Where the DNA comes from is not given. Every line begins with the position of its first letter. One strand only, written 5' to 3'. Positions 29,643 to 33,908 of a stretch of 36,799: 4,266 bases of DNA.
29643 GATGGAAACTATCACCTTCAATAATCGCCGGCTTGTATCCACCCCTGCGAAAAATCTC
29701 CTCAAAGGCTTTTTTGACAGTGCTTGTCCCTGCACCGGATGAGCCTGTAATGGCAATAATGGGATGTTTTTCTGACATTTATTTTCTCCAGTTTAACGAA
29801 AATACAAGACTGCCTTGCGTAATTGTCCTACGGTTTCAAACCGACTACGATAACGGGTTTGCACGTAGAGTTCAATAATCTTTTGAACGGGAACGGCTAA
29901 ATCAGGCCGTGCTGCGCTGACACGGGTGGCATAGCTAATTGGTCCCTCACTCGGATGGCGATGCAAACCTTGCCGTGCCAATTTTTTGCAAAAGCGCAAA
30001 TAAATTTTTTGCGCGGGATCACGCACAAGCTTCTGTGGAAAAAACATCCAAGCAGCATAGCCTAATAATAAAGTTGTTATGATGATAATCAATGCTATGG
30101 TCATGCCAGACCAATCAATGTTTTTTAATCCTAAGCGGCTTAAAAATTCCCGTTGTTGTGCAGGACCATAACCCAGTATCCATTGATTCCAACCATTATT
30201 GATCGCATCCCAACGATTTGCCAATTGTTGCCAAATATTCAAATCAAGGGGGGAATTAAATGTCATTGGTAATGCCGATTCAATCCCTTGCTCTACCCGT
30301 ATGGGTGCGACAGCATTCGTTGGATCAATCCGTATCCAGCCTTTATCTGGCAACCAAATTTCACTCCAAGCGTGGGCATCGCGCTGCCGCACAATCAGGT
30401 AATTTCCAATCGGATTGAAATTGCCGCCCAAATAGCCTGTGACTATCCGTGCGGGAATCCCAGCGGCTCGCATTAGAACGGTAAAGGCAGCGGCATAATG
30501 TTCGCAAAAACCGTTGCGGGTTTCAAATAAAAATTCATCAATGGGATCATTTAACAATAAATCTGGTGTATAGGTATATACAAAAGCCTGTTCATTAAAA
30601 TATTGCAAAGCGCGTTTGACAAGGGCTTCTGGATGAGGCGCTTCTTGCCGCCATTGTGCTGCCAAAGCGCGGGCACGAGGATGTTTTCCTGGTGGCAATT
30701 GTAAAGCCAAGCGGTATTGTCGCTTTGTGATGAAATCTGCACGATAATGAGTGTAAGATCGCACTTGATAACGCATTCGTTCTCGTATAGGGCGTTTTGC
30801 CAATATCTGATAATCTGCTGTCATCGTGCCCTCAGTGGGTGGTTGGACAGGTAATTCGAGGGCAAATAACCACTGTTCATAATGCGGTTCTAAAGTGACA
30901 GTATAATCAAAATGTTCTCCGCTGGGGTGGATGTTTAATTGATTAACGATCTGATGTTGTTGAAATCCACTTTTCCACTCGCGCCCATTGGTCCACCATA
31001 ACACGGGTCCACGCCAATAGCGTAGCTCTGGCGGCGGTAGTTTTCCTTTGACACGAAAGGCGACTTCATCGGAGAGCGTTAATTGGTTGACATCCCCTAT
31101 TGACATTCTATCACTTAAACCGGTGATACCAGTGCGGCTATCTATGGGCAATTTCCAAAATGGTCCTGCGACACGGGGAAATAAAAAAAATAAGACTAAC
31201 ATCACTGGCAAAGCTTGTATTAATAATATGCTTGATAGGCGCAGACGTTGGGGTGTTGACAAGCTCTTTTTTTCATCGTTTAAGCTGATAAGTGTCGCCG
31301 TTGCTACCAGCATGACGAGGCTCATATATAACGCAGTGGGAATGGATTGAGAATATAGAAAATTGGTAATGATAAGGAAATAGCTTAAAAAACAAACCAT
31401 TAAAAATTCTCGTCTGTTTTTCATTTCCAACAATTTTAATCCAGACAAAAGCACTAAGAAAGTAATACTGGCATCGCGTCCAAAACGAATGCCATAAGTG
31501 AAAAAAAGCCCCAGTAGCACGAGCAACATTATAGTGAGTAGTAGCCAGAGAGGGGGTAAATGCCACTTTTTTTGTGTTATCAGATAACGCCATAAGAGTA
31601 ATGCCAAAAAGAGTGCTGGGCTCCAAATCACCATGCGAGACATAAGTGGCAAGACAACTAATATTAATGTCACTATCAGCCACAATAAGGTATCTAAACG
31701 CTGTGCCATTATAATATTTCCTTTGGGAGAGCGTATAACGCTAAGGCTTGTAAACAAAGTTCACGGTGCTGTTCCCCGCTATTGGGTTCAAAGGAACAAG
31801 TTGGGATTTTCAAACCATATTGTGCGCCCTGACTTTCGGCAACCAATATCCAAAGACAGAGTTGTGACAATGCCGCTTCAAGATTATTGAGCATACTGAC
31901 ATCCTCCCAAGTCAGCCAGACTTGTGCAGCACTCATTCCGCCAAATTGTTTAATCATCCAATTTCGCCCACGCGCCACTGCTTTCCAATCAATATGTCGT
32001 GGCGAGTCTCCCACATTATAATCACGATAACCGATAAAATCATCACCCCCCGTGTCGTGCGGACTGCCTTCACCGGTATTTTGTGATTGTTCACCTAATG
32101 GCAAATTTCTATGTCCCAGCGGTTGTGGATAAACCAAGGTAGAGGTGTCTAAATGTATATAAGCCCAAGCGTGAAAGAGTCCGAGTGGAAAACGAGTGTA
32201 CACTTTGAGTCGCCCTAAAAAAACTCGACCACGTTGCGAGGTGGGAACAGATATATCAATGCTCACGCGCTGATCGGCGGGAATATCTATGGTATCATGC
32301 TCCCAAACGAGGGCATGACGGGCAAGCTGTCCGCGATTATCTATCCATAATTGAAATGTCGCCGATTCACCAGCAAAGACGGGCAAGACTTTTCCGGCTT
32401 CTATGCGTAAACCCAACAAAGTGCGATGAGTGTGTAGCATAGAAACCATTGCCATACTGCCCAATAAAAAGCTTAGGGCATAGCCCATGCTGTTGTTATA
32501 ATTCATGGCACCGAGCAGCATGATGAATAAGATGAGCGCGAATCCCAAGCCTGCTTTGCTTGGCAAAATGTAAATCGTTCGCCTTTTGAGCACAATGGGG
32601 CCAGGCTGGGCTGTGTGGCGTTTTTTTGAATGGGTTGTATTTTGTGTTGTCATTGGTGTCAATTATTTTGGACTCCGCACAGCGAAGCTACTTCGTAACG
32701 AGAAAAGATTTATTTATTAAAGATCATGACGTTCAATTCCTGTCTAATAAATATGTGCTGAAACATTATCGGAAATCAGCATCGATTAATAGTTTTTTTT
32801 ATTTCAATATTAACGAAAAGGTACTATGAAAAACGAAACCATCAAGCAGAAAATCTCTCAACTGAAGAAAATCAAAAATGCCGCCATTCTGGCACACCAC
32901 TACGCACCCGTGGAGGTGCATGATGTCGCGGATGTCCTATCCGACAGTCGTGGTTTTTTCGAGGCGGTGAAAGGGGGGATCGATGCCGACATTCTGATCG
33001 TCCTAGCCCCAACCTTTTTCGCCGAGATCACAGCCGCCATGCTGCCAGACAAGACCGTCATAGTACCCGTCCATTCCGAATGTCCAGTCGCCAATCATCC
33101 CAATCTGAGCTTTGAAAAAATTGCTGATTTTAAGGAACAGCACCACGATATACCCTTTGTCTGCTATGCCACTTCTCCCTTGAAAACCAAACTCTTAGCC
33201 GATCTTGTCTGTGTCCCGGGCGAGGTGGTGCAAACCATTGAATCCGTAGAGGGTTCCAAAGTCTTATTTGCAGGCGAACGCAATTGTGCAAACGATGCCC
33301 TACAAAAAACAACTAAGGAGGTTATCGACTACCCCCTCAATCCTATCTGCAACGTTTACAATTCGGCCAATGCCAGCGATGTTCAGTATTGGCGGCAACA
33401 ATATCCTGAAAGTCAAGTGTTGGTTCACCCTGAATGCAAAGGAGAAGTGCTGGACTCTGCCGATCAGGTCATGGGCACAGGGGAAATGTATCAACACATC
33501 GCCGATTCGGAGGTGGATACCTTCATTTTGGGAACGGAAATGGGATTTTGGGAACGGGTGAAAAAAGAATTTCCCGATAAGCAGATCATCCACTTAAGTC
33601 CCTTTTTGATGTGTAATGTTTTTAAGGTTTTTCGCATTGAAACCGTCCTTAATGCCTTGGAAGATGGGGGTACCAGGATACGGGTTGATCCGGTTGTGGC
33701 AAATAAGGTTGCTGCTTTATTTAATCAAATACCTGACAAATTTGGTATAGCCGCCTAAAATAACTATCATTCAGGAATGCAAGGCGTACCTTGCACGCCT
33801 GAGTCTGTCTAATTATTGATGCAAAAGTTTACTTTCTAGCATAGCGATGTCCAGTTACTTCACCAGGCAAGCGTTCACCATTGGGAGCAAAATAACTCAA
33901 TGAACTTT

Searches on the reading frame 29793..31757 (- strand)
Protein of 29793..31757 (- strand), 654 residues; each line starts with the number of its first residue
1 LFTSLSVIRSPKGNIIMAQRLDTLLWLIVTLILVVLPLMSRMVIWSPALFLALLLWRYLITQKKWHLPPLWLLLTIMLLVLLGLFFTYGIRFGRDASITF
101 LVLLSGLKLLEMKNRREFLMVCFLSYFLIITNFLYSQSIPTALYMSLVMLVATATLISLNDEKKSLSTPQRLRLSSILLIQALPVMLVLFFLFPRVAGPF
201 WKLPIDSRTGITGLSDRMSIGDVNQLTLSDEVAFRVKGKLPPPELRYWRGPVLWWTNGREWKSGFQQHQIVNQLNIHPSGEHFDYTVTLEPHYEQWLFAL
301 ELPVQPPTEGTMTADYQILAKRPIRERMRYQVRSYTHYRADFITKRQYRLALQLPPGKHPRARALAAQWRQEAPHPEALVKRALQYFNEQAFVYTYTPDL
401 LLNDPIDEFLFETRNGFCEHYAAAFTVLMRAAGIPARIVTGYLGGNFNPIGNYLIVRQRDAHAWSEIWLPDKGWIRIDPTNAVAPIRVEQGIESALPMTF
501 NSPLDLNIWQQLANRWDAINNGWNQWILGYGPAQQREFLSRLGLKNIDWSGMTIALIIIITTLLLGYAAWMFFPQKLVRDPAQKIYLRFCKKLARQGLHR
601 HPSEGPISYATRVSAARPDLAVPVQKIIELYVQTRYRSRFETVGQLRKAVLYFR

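Call 47: search_protein_families(library=pfam, proteins=[window:29793-31757:-], max_evalue=0.00001)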
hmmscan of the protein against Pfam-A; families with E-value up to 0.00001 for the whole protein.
window:29793-31757:- (654 aa): 3 families
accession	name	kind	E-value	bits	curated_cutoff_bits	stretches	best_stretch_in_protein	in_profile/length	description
PF11992.13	TgpA_N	-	3.6e-81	273.2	30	1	26-339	1-331/333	TgpA N-terminal domain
PF01841.26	Transglut_core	-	6.8e-25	87.9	23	1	364-479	2-108/108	Transglutaminase-like superfamily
PF13559.11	DUF4129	-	1.8e-13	50.8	24.8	1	585-646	1-61/69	Domain of unknown function (DUF4129)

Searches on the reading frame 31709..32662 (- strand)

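Call 47: search_protein_families(library=pfam, proteins=[window:31709-32662:-], max_evalue=0.00001)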
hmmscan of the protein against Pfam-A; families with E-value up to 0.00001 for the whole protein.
window:31709-32662:- (317 aa): 1 family
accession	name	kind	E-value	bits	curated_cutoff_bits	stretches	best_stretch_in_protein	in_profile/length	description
PF01882.25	DUF58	-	3.8e-07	30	23.4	1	212-253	2-43/216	Protein of unknown function DUF58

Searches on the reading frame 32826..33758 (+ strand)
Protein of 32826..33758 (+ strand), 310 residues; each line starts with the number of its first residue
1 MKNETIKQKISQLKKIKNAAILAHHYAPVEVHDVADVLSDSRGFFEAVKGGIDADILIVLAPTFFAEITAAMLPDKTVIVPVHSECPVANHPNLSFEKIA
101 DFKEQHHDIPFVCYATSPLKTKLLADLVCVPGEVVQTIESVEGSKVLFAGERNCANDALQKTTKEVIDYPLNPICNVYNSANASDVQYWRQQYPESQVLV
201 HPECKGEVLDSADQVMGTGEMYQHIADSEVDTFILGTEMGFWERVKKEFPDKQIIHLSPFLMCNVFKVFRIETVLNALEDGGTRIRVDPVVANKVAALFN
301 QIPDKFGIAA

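Call 47: search_protein_families(library=pfam, proteins=[window:32826-33758:+], max_evalue=0.00001)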
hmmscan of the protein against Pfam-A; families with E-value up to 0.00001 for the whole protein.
window:32826-33758:+ (310 aa): 1 family
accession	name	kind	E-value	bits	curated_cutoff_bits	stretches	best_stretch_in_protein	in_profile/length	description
PF02445.21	NadA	-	2.6e-58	197.9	27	1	8-296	1-287/295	Quinolinate synthetase A protein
